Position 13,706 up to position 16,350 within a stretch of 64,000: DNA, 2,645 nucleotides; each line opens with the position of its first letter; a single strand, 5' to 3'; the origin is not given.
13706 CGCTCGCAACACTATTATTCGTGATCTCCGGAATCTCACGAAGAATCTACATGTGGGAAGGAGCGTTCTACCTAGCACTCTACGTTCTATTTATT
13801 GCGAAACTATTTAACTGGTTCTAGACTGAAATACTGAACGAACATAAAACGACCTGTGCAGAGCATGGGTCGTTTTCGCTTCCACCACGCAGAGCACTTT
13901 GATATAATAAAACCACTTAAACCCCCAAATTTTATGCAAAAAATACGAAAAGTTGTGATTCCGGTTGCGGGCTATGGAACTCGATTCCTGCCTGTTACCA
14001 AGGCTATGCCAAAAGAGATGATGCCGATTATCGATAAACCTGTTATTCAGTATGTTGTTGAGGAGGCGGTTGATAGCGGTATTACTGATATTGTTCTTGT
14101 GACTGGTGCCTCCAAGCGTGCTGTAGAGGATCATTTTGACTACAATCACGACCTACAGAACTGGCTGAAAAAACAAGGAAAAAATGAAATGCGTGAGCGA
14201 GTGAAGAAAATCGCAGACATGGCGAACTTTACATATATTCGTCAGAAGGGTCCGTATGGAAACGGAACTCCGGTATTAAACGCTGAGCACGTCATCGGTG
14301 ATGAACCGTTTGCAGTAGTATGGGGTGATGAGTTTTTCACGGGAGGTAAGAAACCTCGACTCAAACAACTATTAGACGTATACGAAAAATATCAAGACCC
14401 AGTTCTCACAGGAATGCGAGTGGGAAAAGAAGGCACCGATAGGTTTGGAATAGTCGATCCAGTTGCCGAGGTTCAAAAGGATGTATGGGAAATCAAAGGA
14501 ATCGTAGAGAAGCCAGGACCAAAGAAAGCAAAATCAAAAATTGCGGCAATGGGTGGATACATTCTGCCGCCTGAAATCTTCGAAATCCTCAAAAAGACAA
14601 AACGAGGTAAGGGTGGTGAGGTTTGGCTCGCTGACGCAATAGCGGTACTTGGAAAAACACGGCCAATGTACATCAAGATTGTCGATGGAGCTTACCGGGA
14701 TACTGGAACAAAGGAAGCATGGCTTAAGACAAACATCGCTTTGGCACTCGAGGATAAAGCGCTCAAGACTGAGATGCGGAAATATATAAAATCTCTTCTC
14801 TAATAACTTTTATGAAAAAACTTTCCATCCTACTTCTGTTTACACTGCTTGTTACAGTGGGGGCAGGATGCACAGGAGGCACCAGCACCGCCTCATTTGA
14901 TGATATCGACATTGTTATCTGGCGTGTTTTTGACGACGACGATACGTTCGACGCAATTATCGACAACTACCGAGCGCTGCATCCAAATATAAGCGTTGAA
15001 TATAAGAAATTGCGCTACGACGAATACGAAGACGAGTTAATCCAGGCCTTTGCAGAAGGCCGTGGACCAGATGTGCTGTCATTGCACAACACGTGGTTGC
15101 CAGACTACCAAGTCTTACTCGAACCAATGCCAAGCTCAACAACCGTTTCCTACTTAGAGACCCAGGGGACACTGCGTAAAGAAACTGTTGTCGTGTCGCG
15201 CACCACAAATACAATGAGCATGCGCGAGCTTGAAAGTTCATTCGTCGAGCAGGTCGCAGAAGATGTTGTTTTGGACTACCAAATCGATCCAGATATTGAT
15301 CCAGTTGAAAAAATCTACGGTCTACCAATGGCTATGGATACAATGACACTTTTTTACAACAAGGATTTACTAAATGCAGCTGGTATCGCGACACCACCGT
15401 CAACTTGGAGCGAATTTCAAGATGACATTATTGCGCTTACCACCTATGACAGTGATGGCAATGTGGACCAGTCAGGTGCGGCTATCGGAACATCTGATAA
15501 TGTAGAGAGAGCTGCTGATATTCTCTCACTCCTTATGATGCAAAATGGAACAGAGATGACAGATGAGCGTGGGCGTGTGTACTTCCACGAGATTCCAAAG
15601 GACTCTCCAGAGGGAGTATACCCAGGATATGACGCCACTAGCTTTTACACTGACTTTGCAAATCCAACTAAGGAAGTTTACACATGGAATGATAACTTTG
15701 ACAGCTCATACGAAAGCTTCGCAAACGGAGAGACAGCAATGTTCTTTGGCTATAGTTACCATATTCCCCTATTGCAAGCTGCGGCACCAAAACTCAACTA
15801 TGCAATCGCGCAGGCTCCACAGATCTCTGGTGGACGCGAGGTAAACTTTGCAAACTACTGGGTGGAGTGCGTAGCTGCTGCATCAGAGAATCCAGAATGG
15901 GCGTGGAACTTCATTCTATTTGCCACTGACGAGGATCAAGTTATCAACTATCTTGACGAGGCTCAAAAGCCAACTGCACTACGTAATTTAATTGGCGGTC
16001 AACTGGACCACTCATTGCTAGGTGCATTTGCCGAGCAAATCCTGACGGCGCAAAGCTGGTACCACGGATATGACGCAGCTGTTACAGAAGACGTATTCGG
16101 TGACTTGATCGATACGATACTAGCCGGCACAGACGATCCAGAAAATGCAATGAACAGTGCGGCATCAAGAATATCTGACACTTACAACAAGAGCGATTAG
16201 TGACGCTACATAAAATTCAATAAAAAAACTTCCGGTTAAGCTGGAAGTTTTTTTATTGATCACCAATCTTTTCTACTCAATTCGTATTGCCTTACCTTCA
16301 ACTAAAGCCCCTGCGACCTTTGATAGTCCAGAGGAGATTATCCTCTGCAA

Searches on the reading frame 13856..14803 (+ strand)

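Call 6: search_protein_families(library=pfam, proteins=[window:13856-14803:+], max_evalue=0.001)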
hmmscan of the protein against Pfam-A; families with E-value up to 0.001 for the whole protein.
window:13856-14803:+ (315 aa): 1 family
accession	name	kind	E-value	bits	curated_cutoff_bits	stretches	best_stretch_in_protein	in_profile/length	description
PF00483.29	NTP_transferase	-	1.1e-28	101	21.2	1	33-294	2-240/245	Nucleotidyl transferase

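Call 64: search_protein_families(library=ncbifam, proteins=[window:13856-14803:+], max_evalue=0.01)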
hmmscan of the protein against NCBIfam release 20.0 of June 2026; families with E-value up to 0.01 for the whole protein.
window:13856-14803:+ (315 aa): 31 families (the best 25 are shown)
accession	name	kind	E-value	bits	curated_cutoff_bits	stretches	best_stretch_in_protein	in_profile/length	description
TIGR01099.1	galU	equivalog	7.4e-91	304.3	326.8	1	30-292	1-261/261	UTP--glucose-1-phosphate uridylyltransferase GalU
NF009928.0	PRK13389.1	equivalog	5.7e-55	186.6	548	1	27-313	5-296/302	UTP--glucose-1-phosphate uridylyltransferase GalU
NF007516.0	PRK10122.1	equivalog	3.9e-50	170.7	534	1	32-315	5-295/297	UTP--glucose-1-phosphate uridylyltransferase GalF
TIGR01105.1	galF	equivalog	9.6e-47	159.6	659.2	1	32-315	5-295/297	GalU regulator GalF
TIGR03992.1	Arch_glmU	subfamily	5.5e-31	107.8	292.1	1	32-292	2-223/393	bifunctional sugar-1-phosphate nucleotidylyltransferase/acetyltransferase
TIGR01208.1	rmlA_long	equivalog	2.2e-30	105.7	320.25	2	109-296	57-234/353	glucose-1-phosphate thymidylyltransferase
NF041313.1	UDPGP_AglF_Halo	equivalog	7.1e-22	78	400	2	32-98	2-68/234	UTP--glucose-1-phosphate uridylyltransferase AglF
NF041173.1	Sug_nt_acttase_Thmprot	equivalog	1.4e-19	70.3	600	1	32-293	2-224/405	bifunctional sugar-1-phosphate nucleotidylyltransferase/acetyltransferase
TIGR01207.1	rmlA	equivalog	3.4e-17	62.5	360.65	2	34-87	3-56/286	glucose-1-phosphate thymidylyltransferase RfbA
NF012024.0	PRK15480.1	equivalog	1.3e-16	60.6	588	2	29-84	2-57/292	glucose-1-phosphate thymidylyltransferase RfbA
NF045761.1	NAMPUrTaseMurU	equivalog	3.1e-10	40.3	250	1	32-83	2-53/226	N-acetylmuramate alpha-1-phosphate uridylyltransferase MurU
TIGR01173.1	glmU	equivalog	4.1e-09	35.8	366.85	1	32-109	2-74/452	bifunctional UDP-N-acetylglucosamine diphosphorylase/glucosamine-1-phosphate N-acetyltransferase GlmU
NF052502.1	man1P_GTase_Rv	exception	1.4e-08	34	440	1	33-98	3-68/352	mannose-1-phosphate guanylyltransferase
TIGR02091.1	glgC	equivalog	1.8e-08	33.8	424.9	1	37-305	7-268/364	glucose-1-phosphate adenylyltransferase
NF010933.0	PRK14353.1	equivalog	1e-07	31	505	1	29-96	4-68/453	bifunctional UDP-N-acetylglucosamine diphosphorylase/glucosamine-1-phosphate N-acetyltransferase GlmU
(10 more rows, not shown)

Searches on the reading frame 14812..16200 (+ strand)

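Call 6: search_protein_families(library=pfam, proteins=[window:14812-16200:+], max_evalue=0.001)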
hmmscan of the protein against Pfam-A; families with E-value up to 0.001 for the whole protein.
window:14812-16200:+ (462 aa): 2 families
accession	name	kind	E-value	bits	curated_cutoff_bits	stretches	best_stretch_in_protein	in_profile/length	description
PF01547.30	SBP_bac_1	-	2e-25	90.9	26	1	43-376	7-305/307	Bacterial extracellular solute-binding protein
PF13416.11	SBP_bac_8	-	3e-24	86.7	27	1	48-380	1-252/279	Bacterial extracellular solute-binding protein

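Call 64: search_protein_families(library=ncbifam, proteins=[window:14812-16200:+], max_evalue=0.01)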
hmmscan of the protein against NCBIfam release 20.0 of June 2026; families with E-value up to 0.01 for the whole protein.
window:14812-16200:+ (462 aa): 4 families
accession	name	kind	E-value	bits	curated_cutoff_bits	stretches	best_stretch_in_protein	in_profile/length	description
NF053763.1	ABCarbgalBndGanS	equivalog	1.7e-11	43.5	700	1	166-212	136-182/420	galactooligosaccharide ABC transporter substrate-binding protein GanS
NF007011.0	PRK09474.1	equivalog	4.4e-10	38.9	291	1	166-203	127-159/396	maltose/maltodextrin ABC transporter substrate-binding protein MalE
TIGR03850.1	bind_CPR_0540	equivalog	1.2e-07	30.8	299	1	5-220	5-209/437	carbohydrate ABC transporter substrate-binding protein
NF008211.0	PRK10974.1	equivalog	0.0026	16.4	411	0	167-209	137-181/439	sn-glycerol-3-phosphate ABC transporter substrate-binding protein UgpB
